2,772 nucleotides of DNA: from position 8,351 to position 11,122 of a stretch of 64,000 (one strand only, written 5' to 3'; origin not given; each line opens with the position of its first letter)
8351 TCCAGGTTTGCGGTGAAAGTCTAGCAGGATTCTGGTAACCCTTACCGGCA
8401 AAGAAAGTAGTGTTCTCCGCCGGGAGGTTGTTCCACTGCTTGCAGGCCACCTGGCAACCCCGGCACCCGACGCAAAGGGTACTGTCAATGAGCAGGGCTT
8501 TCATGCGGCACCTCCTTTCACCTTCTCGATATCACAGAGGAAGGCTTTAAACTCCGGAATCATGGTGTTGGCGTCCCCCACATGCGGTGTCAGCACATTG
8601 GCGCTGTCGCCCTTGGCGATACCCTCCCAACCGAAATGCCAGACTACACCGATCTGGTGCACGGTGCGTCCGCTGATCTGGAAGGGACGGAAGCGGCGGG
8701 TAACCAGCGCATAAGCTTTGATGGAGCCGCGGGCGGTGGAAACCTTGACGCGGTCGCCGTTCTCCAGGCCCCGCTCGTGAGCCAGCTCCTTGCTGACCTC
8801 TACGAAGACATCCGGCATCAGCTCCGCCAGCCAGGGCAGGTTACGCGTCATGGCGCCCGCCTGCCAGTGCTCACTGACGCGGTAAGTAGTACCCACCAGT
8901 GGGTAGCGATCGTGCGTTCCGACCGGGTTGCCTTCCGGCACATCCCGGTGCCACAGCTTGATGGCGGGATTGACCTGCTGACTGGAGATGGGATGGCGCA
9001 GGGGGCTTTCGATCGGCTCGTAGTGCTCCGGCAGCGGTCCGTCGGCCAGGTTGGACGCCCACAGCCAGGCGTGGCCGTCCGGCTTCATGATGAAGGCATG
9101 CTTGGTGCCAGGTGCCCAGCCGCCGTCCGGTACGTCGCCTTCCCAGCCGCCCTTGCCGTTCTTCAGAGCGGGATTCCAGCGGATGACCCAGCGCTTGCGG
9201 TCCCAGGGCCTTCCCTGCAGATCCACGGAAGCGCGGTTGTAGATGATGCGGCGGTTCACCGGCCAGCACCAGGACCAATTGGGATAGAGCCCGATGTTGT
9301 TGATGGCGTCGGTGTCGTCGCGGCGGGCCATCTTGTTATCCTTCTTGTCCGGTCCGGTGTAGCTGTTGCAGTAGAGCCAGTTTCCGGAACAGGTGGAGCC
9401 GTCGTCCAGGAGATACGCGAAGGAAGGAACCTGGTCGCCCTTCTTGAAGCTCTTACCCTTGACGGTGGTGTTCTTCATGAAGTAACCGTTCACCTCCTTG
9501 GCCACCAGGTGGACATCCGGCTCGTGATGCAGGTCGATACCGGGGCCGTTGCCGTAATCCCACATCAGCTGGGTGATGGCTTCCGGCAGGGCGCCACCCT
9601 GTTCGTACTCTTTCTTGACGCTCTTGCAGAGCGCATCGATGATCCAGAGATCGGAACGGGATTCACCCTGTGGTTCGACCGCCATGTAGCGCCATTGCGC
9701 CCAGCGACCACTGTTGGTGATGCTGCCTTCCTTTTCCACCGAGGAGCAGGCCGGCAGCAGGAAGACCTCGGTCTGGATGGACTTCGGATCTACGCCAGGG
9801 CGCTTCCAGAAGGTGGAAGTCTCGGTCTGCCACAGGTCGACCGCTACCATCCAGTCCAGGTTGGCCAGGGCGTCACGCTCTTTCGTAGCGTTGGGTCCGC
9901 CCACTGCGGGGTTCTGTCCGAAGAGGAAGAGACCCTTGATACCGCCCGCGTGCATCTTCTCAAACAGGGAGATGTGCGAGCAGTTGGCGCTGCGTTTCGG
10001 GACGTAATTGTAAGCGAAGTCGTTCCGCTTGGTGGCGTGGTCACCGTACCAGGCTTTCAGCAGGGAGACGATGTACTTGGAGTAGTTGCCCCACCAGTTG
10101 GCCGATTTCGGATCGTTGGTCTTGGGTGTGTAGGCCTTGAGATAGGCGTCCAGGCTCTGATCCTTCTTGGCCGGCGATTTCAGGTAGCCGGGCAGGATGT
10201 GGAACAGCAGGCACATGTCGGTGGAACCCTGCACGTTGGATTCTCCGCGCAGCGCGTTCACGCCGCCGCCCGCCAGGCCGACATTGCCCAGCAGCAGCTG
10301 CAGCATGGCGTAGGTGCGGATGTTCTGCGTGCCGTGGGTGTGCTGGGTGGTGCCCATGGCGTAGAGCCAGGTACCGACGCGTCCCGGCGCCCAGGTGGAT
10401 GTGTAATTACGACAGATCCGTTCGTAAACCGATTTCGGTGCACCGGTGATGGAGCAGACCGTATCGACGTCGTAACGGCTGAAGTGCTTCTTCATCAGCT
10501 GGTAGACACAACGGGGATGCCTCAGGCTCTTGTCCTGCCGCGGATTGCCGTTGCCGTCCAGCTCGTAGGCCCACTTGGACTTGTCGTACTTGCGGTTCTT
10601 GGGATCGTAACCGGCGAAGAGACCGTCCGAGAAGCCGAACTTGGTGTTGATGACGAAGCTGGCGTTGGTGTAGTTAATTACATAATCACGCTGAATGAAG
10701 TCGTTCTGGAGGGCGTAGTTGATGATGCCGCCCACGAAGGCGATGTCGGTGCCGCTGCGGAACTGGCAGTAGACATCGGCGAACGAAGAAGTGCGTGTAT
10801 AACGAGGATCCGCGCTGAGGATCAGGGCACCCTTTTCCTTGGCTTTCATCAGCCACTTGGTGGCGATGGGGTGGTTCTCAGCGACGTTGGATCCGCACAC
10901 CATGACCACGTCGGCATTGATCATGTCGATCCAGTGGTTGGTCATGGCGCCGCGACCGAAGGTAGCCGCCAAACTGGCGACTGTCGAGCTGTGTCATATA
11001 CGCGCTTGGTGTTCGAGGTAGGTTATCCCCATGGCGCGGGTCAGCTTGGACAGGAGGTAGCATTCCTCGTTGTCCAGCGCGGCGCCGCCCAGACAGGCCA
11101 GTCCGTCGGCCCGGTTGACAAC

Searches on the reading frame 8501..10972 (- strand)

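Call 46: search_protein_families(library=ncbifam, proteins=[window:8501-10972:-], max_evalue=0.00001)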
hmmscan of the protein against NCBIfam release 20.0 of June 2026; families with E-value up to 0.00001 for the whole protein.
window:8501-10972:- (823 aa): 21 families
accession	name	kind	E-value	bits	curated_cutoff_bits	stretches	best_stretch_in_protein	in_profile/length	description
TIGR01553.1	formate-DH-alph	equivalog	0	1092.3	814.2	1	1-817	203-1009/1009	formate dehydrogenase-N subunit alpha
NF041513.1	formate_DH_Act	exception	1.7e-244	814.1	1400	2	142-816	373-1047/1067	formate dehydrogenase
TIGR01591.1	Fdh-alpha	equivalog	3.4e-83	279.9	666.25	4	2-102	138-238/672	formate dehydrogenase subunit alpha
NF047855.1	AssmNtatRedNasC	equivalog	1.1e-54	185.8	1100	4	5-104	165-265/708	assimilatory nitrate reductase catalytic subunit NasC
NF010055.0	PRK13532.1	equivalog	1.1e-35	123.1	904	2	4-262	191-431/830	nitrate reductase catalytic subunit NapA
TIGR01706.1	NAPA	equivalog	5.2e-35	121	930.55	2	4-262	191-431/830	periplasmic nitrate reductase subunit alpha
TIGR01701.1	Fdhalpha-like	subfamily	1.9e-26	92.5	582.15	1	3-255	182-403/744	FdhF/YdeP family oxidoreductase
NF041323.1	Nitr_red_NasA_Halo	equivalog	7e-21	74.4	1000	1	4-103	137-237/673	assimilatory nitrate reductase NasA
TIGR03479.1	DMSO_red_II_alp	subfamily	8.6e-19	67.1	984.75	2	3-108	208-313/913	molybdopterin-dependent oxidoreductase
TIGR02166.1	dmsA_ynfE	subfamily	9.5e-19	66.9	777.7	2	3-247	195-407/794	DMSO/selenate family reductase complex A subunit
NF012032.0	PRK15488.1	equivalog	5.4e-17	61.1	694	2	15-103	192-282/759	thiosulfate reductase PhsA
NF041885.1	selenate_YnfE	exception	3.9e-13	48.1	1675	0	10-101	209-305/805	selenate/tellurate reductase subunit YnfE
NF007406.0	PRK09939.1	equivalog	2.7e-12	45.7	1473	1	201-251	362-412/759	acid resistance putative oxidoreductase YdeP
NF011566.1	PRK14990.1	exception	8.3e-12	43.9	1600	0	3-102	215-319/814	dimethylsulfoxide reductase subunit A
NF041884.1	selenate_YnfF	exception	3.7e-11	41.7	1650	0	11-102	203-299/798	selenate/tellurate reductase subunit YnfF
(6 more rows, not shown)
